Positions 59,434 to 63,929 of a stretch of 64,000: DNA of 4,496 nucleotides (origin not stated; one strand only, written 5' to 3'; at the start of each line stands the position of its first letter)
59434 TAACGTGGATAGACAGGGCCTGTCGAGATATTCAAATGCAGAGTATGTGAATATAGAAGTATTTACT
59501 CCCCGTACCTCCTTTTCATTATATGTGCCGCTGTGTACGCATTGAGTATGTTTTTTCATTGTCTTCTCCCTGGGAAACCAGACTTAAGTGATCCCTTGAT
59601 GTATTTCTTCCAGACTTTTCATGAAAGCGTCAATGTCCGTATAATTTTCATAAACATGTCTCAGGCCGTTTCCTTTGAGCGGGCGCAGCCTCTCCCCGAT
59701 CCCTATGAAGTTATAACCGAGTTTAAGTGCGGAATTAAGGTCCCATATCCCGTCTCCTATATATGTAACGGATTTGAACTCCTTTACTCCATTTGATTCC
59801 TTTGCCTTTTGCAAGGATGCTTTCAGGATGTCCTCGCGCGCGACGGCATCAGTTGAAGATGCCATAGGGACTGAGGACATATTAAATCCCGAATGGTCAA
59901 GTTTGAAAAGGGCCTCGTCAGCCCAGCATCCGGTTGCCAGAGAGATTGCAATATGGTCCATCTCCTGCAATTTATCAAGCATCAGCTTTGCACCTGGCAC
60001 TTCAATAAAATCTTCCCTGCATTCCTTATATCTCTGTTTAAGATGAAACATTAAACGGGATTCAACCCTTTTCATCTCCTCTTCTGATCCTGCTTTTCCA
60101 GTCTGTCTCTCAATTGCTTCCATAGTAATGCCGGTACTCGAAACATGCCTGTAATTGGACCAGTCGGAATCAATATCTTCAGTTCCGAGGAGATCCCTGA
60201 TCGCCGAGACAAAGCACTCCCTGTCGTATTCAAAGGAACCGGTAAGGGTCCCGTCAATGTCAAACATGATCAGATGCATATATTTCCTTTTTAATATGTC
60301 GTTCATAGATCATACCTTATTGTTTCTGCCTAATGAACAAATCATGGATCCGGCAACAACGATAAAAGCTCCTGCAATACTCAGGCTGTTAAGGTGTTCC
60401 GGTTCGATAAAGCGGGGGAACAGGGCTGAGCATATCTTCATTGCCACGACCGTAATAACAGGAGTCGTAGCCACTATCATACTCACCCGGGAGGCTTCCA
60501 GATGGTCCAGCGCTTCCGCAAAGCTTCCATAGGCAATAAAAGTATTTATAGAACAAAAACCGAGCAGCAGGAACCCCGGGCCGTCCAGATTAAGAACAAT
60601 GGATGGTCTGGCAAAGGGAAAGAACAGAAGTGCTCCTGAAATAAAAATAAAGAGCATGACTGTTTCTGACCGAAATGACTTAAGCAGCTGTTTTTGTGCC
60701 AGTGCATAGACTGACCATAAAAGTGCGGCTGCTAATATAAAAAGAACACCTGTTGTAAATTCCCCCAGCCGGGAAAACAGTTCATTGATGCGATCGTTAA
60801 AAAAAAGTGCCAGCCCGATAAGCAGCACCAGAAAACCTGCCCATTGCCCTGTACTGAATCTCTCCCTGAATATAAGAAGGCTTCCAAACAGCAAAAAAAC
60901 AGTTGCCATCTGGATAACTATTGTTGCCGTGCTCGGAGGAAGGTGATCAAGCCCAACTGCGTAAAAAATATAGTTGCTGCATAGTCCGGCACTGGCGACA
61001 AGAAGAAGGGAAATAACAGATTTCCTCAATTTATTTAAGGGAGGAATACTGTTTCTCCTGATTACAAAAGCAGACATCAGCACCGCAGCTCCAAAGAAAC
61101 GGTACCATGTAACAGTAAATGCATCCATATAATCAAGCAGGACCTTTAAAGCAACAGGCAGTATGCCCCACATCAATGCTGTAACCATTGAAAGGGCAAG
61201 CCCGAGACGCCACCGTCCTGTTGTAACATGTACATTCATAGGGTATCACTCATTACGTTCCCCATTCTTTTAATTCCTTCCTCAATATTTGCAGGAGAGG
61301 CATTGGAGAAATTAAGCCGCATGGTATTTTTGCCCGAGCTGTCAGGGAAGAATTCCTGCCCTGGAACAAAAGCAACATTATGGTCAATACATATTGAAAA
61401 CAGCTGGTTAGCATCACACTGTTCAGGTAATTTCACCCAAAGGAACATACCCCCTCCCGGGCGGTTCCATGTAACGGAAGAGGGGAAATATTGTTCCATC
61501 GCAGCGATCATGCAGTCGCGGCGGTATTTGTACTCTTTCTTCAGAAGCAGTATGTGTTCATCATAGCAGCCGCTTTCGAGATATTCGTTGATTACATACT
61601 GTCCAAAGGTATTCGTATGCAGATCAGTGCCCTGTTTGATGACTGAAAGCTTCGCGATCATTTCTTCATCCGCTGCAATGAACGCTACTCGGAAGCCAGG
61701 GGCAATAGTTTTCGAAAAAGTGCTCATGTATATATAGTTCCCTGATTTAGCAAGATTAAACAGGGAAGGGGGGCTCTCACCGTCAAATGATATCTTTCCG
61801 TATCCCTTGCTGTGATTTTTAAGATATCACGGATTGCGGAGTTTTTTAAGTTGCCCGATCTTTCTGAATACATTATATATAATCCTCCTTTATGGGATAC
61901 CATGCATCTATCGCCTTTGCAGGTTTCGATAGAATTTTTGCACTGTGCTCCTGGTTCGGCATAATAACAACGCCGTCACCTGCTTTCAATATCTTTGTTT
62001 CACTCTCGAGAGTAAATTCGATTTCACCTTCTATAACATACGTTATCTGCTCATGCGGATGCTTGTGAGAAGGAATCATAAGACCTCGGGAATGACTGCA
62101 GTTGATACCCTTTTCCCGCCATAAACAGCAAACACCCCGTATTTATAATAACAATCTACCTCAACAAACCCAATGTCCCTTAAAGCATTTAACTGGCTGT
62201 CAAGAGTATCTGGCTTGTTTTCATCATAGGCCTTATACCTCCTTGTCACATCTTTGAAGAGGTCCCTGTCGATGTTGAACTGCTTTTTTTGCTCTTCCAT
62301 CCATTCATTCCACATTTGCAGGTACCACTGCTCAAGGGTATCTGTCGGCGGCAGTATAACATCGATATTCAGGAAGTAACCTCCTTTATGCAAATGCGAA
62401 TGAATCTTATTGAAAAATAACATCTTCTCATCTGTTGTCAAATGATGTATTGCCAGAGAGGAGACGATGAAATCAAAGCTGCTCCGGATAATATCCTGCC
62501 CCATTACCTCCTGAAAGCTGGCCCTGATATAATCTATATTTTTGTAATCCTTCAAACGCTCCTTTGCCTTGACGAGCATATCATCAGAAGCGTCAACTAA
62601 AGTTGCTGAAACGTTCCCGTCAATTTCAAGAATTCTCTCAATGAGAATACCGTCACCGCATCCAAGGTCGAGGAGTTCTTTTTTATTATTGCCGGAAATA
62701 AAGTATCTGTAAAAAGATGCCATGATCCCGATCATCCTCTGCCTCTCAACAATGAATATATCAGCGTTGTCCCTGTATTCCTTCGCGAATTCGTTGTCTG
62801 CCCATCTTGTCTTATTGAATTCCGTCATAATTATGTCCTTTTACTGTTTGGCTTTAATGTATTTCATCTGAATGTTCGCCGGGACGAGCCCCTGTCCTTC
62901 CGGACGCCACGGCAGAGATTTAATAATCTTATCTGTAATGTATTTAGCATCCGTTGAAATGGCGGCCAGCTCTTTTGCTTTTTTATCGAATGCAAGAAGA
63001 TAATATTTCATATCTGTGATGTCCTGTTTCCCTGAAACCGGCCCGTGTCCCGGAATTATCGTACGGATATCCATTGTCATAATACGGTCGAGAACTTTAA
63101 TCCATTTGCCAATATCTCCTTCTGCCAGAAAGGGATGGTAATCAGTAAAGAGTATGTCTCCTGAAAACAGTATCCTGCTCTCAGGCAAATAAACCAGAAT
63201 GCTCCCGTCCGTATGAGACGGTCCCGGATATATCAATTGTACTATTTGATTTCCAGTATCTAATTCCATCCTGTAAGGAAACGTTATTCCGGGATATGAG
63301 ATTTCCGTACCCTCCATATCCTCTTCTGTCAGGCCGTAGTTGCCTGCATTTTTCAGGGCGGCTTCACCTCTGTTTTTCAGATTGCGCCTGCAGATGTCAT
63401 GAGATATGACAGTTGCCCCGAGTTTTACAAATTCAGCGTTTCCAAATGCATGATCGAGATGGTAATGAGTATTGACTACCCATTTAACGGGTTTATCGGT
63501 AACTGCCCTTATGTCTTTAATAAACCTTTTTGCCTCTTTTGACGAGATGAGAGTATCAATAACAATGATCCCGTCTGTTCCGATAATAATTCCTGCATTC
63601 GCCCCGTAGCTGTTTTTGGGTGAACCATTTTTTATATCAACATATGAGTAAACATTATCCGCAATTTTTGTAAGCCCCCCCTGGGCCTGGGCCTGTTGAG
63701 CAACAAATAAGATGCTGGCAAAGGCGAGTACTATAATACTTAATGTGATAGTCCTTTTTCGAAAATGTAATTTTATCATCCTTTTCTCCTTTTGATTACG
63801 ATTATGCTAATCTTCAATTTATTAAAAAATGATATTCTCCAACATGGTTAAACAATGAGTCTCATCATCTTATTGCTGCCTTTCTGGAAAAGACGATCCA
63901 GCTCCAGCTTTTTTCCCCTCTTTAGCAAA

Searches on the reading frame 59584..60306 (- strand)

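Call 26: search_protein_families(library=pfam, proteins=[window:59584-60306:-], max_evalue=1)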
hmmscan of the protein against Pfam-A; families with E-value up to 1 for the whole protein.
window:59584-60306:- (240 aa): 4 families
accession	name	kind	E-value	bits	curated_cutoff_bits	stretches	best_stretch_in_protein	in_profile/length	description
PF13419.12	HAD_2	-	1.7e-09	38.5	23.8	1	13-203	1-178/178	Haloacid dehalogenase-like hydrolase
PF00702.32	Hydrolase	-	9.4e-07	29.8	26.4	1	11-196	2-190/191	haloacid dehalogenase-like hydrolase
PF12710.13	HAD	-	0.03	15.2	27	1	13-128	1-111/189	haloacid dehalogenase-like hydrolase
PF08494.16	DEAD_assoc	-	0.16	12.3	23.5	0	89-117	148-178/191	DEAD/H associated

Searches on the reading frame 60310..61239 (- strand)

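Call 52: search_protein_families(library=pfam, proteins=[window:60310-61239:-], max_evalue=0.00001)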
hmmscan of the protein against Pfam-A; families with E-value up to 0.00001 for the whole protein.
window:60310-61239:- (309 aa): 1 family
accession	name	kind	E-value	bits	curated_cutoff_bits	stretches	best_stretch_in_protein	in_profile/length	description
PF00892.27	EamA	-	5.9e-38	130.6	28.2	2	12-147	2-134/135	EamA-like transporter family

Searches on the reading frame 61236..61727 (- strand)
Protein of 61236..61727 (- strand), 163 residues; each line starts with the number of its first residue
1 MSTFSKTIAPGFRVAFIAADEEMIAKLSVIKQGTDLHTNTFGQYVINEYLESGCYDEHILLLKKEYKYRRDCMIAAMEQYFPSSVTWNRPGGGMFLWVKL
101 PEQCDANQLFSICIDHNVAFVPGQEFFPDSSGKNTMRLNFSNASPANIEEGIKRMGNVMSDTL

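Call 52: search_protein_families(library=pfam, proteins=[window:61236-61727:-], max_evalue=0.00001)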
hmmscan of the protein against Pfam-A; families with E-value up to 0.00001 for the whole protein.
window:61236-61727:- (163 aa): 1 family
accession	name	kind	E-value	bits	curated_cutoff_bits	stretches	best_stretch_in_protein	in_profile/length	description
PF00155.27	Aminotran_1_2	-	1.1e-10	41.6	19.7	1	2-154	215-360/361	Aminotransferase class I and II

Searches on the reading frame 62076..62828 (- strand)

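Call 52: search_protein_families(library=pfam, proteins=[window:62076-62828:-], max_evalue=0.00001)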
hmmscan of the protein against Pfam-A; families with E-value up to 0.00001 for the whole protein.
window:62076-62828:- (250 aa): 9 families
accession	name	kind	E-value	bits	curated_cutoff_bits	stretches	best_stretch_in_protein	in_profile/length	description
PF13649.12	Methyltransf_25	-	3.2e-16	60.2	27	1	53-150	2-97/97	Methyltransferase domain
PF08242.18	Methyltransf_12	-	1.2e-14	55.2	30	1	53-152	1-98/98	Methyltransferase domain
PF13847.12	Methyltransf_31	-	1.8e-14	54.1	27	1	49-179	4-128/145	Methyltransferase domain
PF08241.18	Methyltransf_11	-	1.6e-13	51.5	21.2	1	53-153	1-94/95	Methyltransferase domain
PF13489.12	Methyltransf_23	-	5.6e-09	36.4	27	1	43-171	16-131/164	Methyltransferase domain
PF01209.24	Ubie_methyltran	-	1.1e-08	35.1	20.1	1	44-234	43-227/233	ubiE/COQ5 methyltransferase family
PF02353.26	CMAS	-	5.8e-08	32.8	27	1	50-172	64-182/273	Mycolic acid cyclopropane synthetase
PF05175.20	MTS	-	8.3e-07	29.2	23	1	47-153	30-137/170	Methyltransferase small domain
PF03848.20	TehB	-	4.4e-06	26.7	20.4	1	52-156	34-134/193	Tellurite resistance protein TehB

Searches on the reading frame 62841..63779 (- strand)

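Call 52: search_protein_families(library=pfam, proteins=[window:62841-63779:-], max_evalue=0.00001)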
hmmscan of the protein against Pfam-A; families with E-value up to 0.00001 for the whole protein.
window:62841-63779:- (312 aa): 1 family
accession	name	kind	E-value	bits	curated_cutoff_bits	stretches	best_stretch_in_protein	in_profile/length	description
PF00753.33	Lactamase_B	-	2.7e-29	103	22.7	1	60-245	6-196/196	Metallo-beta-lactamase superfamily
